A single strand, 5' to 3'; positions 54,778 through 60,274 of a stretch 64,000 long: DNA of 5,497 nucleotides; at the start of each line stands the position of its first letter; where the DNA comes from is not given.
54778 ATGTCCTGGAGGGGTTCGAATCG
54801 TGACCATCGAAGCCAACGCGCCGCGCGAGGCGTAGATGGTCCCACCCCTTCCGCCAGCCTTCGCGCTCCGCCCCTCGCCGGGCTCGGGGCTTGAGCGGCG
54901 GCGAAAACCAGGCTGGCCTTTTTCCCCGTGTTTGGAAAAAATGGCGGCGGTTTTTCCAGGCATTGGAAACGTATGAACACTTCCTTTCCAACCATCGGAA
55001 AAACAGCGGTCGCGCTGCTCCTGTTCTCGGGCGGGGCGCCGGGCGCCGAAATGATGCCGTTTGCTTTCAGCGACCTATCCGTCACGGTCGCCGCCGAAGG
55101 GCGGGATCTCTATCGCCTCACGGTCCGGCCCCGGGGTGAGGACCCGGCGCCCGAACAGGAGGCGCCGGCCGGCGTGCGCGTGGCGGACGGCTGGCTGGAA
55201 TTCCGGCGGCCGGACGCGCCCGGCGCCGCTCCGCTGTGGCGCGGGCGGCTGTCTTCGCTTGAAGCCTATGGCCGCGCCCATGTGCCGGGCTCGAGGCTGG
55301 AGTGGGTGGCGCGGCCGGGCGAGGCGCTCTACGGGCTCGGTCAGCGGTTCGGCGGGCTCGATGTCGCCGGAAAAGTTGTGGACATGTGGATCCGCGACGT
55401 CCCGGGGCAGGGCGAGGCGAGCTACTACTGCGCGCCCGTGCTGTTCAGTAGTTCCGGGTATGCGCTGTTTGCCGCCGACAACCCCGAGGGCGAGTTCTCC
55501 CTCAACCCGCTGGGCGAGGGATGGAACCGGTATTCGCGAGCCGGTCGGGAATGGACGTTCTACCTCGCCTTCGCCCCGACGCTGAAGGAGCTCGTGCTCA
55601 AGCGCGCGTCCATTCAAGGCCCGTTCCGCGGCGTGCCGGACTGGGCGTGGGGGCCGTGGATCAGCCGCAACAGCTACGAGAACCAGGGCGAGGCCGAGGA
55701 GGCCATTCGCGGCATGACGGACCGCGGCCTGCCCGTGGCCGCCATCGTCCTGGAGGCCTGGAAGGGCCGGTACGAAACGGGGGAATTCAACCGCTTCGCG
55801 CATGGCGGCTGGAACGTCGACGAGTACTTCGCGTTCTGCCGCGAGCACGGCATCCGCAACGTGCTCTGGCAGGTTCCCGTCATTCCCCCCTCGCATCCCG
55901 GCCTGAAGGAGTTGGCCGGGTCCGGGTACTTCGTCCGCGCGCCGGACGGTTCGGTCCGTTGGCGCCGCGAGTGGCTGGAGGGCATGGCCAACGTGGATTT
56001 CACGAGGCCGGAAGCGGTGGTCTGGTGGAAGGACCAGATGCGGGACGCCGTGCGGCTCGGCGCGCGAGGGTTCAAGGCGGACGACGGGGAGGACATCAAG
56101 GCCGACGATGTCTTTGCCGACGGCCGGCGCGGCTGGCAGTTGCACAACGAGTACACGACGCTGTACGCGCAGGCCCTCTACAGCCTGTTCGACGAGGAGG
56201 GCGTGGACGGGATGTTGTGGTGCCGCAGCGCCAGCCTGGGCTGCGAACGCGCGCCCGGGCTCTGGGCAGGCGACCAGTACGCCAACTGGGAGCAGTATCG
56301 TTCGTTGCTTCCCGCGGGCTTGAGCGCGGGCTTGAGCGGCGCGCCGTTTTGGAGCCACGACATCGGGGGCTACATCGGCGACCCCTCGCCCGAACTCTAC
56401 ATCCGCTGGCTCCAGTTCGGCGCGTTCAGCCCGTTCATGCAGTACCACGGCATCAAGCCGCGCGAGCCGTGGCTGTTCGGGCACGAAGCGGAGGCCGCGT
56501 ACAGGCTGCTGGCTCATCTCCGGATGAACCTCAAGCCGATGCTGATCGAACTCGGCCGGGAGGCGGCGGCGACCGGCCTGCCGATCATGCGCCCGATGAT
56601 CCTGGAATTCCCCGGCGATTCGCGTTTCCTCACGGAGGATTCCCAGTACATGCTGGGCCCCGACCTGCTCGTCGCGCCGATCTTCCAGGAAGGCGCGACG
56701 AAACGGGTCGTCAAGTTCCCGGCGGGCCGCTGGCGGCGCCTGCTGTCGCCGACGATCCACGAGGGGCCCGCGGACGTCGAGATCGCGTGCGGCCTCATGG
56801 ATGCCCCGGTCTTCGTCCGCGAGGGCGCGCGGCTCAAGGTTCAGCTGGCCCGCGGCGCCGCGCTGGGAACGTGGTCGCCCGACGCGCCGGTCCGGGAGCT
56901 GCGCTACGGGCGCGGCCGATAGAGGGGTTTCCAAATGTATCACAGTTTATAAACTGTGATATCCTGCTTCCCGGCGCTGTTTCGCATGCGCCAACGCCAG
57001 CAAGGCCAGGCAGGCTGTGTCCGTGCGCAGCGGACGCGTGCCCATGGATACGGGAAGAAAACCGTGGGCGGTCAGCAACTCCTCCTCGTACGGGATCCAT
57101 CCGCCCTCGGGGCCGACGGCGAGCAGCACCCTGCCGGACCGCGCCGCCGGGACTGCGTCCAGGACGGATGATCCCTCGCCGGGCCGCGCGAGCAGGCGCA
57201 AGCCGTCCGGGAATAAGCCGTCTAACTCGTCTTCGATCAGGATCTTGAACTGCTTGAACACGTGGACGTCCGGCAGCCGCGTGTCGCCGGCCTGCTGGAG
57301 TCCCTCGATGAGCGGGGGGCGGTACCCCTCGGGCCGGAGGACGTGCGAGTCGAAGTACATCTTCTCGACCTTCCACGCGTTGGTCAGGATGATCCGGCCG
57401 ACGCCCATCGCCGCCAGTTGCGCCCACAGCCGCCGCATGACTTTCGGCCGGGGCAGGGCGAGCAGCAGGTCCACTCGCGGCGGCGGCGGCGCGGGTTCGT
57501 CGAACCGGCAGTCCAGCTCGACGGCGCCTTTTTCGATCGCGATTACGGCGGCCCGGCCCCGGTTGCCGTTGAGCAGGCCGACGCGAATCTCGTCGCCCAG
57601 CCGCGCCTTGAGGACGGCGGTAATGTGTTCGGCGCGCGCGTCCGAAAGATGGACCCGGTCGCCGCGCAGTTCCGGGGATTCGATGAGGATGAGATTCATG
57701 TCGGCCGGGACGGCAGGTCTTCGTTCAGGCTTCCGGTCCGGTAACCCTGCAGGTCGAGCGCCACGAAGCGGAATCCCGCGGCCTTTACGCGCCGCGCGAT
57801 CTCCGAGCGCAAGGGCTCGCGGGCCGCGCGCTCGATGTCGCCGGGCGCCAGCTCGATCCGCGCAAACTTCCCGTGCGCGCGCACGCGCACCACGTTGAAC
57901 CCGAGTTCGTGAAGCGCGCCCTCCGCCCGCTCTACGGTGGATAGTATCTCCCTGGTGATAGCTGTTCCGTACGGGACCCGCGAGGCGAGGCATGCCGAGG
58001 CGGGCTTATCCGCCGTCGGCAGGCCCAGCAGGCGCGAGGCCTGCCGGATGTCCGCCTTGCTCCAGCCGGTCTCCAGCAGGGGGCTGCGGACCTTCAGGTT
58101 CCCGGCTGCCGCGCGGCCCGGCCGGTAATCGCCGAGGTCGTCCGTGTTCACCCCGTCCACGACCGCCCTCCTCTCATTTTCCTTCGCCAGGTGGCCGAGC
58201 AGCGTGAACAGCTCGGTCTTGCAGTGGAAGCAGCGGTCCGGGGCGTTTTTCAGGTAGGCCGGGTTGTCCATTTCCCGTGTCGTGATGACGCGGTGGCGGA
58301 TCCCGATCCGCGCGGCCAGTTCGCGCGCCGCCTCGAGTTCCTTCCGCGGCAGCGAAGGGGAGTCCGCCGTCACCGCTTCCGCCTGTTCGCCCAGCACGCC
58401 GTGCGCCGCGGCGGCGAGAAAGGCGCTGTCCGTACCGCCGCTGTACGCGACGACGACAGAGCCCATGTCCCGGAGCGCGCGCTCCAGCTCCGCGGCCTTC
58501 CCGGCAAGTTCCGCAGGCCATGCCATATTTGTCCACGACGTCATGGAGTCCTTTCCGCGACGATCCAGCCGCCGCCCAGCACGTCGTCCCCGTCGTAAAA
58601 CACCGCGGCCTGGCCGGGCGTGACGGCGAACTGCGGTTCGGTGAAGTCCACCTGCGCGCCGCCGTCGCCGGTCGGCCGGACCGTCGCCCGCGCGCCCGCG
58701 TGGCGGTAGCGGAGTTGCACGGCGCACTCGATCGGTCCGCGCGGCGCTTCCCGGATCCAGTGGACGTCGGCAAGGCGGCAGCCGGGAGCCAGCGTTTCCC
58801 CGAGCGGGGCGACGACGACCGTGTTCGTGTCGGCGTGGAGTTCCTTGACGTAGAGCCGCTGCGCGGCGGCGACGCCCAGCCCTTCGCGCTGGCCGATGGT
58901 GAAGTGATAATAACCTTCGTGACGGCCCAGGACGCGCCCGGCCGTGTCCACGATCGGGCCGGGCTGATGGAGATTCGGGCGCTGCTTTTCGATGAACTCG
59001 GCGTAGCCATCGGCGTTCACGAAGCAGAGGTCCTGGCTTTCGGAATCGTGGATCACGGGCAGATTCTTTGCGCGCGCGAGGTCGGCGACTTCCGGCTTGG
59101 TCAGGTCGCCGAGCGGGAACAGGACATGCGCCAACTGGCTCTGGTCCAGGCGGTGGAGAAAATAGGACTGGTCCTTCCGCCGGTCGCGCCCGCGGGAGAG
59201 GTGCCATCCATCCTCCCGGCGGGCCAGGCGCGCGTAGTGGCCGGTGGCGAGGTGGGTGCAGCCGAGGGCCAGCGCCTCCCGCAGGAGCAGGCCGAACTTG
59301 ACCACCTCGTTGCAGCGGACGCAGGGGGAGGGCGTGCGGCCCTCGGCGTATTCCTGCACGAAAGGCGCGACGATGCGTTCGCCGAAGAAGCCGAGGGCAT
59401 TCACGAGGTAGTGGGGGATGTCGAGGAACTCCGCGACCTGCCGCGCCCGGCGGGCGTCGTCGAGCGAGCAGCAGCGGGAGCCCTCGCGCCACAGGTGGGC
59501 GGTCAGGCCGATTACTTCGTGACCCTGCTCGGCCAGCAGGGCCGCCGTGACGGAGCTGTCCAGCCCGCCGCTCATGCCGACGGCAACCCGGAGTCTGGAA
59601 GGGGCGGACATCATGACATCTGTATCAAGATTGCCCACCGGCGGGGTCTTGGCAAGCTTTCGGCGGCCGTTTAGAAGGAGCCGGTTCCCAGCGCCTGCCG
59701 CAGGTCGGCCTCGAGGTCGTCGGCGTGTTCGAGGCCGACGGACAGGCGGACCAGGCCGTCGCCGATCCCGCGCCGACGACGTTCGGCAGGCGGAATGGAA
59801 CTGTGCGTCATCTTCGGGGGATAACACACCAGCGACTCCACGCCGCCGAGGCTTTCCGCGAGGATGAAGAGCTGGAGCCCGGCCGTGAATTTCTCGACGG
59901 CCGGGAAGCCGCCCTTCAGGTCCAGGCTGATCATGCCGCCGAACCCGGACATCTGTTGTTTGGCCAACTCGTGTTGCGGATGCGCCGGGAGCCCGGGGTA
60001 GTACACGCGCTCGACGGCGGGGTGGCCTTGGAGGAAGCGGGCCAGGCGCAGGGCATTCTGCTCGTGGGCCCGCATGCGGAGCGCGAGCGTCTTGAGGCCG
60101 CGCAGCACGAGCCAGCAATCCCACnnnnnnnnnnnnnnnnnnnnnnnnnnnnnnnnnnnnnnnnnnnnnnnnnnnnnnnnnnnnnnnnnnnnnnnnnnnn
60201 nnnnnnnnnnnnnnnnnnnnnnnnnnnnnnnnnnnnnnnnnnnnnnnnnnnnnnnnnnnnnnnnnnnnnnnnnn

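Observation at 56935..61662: Identical 27-30 bp perfect palindromes bracketing a 4.7-kb block of sulfur and tRNA-thiolation genes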

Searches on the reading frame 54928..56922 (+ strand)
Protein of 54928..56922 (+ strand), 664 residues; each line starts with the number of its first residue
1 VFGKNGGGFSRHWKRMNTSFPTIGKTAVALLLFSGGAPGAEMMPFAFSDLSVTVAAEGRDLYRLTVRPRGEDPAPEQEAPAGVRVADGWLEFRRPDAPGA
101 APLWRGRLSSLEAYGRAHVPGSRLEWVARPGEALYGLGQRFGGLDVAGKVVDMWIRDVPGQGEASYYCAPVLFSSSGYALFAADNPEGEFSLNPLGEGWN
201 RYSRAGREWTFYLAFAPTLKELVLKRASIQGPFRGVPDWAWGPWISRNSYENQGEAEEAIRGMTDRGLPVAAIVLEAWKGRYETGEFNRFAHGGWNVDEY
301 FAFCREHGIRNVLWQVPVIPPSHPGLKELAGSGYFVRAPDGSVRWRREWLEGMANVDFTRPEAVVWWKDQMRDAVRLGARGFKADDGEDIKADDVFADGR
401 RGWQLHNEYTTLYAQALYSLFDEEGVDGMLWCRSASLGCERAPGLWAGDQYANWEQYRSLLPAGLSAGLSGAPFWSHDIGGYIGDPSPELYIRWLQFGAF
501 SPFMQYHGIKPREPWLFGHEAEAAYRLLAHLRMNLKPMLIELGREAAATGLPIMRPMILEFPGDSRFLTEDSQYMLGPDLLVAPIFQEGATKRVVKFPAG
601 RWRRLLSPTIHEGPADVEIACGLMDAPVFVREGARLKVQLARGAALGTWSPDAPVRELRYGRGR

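Call 8: search_protein_families(library=pfam, proteins=[window:54928-56922:+])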
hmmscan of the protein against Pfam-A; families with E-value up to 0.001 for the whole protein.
window:54928-56922:+ (664 aa): 3 families
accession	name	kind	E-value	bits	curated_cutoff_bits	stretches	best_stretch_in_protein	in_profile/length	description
PF01055.32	Glyco_hydro_31_2nd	-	6.1e-64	216.9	23.5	1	236-540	4-326/328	Glycosyl hydrolases family 31 TIM-barrel domain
PF21365.3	Glyco_hydro_31_3rd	-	3.9e-21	75.8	24.4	1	550-634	1-85/87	Glycosyl hydrolase family 31 C-terminal domain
PF13802.12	Gal_mutarotas_2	-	3.4e-09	37.7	27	1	124-182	110-175/184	Glycosyl hydrolase 31 N-terminal galactose mutarotase-like domain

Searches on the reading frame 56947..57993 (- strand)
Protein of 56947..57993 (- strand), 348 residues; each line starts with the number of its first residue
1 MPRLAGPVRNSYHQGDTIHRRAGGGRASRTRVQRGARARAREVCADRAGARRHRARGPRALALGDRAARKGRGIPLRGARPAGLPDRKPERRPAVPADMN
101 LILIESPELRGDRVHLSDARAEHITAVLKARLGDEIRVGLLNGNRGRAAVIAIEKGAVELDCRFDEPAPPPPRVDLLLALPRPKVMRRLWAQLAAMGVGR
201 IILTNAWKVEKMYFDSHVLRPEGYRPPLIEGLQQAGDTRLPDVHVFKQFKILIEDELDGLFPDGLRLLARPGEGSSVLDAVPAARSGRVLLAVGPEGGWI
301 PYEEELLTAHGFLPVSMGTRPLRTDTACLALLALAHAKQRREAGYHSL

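Call 8: search_protein_families(library=pfam, proteins=[window:56947-57993:-])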
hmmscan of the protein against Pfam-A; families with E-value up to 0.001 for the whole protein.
window:56947-57993:- (348 aa): 2 families
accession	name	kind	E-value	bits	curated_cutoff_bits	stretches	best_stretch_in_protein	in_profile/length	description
PF04452.19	Methyltrans_RNA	-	6.6e-28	97.8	23.9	1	171-335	4-164/165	RNA methyltransferase domain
PF20260.4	PUA_4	-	7.6e-07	29.6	23.9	1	116-160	1-45/48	RNA methyltransferase PUA domain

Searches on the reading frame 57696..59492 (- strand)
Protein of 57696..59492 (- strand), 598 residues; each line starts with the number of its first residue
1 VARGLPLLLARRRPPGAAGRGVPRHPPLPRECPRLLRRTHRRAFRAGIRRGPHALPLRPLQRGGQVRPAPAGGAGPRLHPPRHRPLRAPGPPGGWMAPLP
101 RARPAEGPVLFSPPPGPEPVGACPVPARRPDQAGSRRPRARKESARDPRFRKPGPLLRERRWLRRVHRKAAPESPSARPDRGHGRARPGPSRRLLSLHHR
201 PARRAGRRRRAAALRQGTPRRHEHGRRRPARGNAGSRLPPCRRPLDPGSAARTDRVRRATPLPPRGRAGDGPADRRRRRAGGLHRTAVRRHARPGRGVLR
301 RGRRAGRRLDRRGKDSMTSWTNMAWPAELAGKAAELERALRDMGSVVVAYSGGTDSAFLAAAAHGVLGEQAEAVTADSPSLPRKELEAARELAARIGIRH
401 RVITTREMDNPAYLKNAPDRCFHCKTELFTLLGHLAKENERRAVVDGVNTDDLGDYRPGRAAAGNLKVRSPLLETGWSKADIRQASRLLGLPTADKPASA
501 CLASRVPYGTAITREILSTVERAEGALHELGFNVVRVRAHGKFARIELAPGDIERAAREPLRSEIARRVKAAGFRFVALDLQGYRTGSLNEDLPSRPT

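Call 8: search_protein_families(library=pfam, proteins=[window:57696-59492:-])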
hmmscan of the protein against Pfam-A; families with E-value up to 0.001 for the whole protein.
window:57696-59492:- (598 aa): 3 families
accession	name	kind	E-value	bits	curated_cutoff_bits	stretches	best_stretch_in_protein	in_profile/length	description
PF00733.27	Asn_synthase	-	4.1e-06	27.1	21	1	338-417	12-91/354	Asparagine synthase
PF06508.19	QueC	-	6.7e-05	22.9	22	1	346-407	2-62/210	Queuosine biosynthesis protein QueC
PF02540.23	NAD_synthase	-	0.00018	21.2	21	1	344-408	19-84/242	NAD synthase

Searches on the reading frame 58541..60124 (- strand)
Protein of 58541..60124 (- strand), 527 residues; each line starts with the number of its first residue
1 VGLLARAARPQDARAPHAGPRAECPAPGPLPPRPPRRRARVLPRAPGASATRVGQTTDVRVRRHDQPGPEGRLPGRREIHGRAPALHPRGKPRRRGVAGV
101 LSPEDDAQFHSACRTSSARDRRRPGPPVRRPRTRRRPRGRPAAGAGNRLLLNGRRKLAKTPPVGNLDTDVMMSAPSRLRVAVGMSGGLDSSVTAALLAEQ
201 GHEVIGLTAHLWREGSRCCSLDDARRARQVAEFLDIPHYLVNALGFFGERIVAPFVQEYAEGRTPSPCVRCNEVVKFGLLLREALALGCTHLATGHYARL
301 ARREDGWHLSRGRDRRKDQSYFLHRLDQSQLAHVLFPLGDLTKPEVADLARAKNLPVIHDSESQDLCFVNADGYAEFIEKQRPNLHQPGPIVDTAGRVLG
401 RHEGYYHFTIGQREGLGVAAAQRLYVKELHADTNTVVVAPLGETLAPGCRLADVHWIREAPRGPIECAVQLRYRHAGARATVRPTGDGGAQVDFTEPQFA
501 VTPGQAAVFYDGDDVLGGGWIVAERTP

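Call 8: search_protein_families(library=pfam, proteins=[window:58541-60124:-])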
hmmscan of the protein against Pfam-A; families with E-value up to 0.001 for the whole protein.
window:58541-60124:- (527 aa): 5 families
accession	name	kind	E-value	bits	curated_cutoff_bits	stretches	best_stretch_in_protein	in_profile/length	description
PF03054.22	tRNA_Me_trans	-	5.6e-66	222.5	20.6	1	179-370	2-201/202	tRNA methyl transferase HUP domain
PF20258.4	tRNA_Me_trans_C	-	4e-23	82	20.6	1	449-521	4-77/77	Aminomethyltransferase beta-barrel domain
PF20259.3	tRNA_Me_trans_M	-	3.4e-18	65.4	27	1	376-439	2-65/66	tRNA methyl transferase PRC-barrel domain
PF00733.27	Asn_synthase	-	1.2e-06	28.9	21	1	175-241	15-77/354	Asparagine synthase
PF02540.23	NAD_synthase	-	0.00034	20.2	21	0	179-236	20-74/242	NAD synthase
